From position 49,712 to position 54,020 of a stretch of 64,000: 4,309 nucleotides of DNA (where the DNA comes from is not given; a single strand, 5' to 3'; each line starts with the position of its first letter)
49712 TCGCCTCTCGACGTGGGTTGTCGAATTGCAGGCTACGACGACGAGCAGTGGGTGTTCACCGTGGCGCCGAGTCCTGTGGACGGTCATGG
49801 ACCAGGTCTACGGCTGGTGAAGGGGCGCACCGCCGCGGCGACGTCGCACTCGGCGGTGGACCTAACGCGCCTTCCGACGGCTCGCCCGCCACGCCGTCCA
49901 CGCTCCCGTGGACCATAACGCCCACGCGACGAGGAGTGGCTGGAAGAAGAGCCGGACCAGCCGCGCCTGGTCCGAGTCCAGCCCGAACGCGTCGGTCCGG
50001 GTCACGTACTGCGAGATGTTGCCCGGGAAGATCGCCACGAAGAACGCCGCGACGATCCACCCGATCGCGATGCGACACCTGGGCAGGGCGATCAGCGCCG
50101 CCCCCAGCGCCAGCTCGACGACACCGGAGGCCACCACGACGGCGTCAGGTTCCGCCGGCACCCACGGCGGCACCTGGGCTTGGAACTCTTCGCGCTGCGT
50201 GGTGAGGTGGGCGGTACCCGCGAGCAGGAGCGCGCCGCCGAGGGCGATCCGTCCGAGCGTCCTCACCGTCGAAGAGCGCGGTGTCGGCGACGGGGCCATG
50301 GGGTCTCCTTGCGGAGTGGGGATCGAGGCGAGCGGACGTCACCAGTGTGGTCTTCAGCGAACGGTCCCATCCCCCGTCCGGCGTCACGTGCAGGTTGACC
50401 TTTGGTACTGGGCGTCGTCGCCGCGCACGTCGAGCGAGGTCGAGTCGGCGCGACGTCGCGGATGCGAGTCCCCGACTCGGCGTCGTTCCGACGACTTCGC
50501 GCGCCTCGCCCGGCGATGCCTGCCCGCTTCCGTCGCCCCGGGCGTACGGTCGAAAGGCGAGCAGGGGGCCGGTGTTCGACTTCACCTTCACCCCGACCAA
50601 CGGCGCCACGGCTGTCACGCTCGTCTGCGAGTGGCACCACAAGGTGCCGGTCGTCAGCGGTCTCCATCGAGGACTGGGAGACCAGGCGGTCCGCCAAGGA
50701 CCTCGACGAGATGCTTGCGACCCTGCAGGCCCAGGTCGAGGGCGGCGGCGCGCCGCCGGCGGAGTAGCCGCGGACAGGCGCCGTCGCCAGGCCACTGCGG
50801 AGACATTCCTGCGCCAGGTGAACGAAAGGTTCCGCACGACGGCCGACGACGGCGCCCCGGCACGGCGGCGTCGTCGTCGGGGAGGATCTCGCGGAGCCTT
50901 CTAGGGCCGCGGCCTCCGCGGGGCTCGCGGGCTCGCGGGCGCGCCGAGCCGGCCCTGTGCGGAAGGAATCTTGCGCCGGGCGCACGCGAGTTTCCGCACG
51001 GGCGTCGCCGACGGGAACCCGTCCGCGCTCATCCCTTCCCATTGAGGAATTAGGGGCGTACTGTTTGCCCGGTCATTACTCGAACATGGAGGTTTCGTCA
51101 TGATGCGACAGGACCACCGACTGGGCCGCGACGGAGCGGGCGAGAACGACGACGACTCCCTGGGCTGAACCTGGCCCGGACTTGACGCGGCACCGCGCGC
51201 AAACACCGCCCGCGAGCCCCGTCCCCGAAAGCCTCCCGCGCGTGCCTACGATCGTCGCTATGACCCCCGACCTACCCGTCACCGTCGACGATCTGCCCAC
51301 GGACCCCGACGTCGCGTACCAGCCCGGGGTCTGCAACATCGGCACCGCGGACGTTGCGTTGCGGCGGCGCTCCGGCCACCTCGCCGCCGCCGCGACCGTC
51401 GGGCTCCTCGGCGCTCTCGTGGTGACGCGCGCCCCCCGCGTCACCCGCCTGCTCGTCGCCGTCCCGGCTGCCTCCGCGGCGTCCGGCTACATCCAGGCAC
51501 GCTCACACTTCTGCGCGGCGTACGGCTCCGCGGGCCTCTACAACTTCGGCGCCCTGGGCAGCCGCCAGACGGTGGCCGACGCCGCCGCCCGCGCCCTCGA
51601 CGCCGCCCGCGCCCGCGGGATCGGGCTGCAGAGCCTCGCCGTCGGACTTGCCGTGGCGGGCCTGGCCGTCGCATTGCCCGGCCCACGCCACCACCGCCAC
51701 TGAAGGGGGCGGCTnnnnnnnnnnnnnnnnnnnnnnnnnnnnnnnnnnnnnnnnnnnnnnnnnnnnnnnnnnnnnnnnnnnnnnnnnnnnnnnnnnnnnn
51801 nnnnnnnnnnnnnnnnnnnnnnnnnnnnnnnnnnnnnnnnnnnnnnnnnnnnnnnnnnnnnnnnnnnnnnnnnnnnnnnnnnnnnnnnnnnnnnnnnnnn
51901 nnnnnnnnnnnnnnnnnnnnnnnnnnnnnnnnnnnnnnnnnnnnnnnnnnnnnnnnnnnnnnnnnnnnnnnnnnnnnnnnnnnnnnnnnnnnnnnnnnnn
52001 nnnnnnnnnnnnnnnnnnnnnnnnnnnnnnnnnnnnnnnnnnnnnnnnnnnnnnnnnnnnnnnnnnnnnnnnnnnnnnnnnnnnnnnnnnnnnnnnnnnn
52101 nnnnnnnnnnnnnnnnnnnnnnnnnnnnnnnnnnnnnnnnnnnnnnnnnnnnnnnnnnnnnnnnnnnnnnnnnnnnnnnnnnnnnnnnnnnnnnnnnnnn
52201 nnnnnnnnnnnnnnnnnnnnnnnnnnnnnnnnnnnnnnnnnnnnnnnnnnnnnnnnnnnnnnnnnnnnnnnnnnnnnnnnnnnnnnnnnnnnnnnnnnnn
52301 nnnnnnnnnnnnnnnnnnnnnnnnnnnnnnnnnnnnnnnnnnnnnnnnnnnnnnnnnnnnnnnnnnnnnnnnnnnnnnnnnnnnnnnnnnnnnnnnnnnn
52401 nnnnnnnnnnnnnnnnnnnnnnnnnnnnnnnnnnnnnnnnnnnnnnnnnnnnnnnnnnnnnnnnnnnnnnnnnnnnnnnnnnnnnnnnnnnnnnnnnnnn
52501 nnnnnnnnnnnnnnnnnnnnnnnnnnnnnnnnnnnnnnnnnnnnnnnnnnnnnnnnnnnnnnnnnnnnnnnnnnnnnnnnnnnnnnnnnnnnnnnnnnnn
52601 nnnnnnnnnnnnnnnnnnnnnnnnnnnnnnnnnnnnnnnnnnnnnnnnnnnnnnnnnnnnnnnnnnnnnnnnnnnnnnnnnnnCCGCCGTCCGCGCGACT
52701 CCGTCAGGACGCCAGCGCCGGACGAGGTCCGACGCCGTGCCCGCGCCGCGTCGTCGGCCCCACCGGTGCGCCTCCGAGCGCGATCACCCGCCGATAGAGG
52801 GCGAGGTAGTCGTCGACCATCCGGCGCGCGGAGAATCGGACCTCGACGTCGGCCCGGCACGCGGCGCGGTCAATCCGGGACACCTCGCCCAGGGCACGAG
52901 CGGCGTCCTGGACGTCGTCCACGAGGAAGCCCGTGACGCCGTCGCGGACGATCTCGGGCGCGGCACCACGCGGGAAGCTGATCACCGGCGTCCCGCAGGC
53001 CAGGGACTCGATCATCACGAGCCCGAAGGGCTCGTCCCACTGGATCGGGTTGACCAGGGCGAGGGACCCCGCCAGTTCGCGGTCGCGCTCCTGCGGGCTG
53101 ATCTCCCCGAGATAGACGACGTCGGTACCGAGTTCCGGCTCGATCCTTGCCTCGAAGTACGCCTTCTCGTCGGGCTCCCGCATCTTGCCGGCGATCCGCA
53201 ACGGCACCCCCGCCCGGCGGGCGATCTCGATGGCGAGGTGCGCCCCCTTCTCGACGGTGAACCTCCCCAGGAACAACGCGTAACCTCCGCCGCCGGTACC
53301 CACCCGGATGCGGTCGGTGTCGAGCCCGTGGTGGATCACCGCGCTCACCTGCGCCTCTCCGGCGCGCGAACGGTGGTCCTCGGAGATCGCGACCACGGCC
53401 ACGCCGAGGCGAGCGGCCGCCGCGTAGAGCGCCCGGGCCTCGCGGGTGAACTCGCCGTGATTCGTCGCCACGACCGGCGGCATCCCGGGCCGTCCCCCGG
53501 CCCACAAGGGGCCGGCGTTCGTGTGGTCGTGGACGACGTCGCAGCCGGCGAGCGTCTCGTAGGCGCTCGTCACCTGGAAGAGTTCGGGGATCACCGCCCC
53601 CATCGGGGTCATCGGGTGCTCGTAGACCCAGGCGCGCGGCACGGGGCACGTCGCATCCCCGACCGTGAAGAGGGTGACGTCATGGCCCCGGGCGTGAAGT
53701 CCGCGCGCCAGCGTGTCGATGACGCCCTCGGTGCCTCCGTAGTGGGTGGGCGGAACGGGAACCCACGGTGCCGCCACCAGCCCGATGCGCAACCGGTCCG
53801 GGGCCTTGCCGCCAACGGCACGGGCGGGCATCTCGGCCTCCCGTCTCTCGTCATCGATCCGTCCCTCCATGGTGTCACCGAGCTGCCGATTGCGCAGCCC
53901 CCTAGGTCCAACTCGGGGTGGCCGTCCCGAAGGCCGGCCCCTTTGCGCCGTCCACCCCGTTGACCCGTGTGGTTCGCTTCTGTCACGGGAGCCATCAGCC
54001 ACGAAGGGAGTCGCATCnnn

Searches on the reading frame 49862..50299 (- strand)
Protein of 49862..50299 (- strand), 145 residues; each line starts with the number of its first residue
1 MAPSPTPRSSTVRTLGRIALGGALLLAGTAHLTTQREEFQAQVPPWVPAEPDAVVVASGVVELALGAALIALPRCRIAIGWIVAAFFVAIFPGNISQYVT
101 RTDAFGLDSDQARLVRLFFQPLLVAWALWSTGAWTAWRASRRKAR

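Call 69: search_protein_families(library=pfam, proteins=[window:49862-50299:-])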
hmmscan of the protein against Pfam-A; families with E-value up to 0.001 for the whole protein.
window:49862-50299:- (145 aa): 1 family
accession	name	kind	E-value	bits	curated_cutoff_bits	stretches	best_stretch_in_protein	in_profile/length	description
PF07681.17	DoxX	-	0.00017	22.6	23.6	1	14-91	3-81/85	DoxX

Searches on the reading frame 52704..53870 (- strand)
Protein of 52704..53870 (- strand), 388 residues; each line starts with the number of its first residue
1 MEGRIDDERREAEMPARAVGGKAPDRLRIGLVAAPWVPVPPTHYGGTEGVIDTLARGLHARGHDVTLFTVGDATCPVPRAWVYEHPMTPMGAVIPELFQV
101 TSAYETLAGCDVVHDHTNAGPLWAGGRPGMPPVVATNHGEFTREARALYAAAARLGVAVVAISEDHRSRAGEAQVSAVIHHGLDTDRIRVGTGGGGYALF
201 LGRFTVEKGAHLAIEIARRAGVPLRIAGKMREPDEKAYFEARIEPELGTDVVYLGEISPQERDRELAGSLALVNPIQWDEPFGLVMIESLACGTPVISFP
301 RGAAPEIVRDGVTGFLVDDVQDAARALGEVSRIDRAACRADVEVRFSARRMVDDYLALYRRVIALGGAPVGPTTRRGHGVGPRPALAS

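Call 21: search_protein_families(library=pfam, proteins=[window:52704-53870:-])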
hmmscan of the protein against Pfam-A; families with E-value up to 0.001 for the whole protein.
window:52704-53870:- (388 aa): 4 families
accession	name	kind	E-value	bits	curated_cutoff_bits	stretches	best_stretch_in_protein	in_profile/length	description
PF00534.26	Glycos_transf_1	-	3.5e-23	82.4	26.4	1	197-326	17-151/172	Glycosyl transferases group 1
PF13692.12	Glyco_trans_1_4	-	2e-20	73.9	27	1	198-329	4-138/142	Glycosyl transferases group 1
PF13439.12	Glyco_transf_4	-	1.3e-16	61.6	28.5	1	44-187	1-170/170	Glycosyltransferase Family 4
PF13579.12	Glyco_trans_4_4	-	5.3e-07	30.5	29.7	1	45-177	1-149/158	Glycosyl transferase 4-like domain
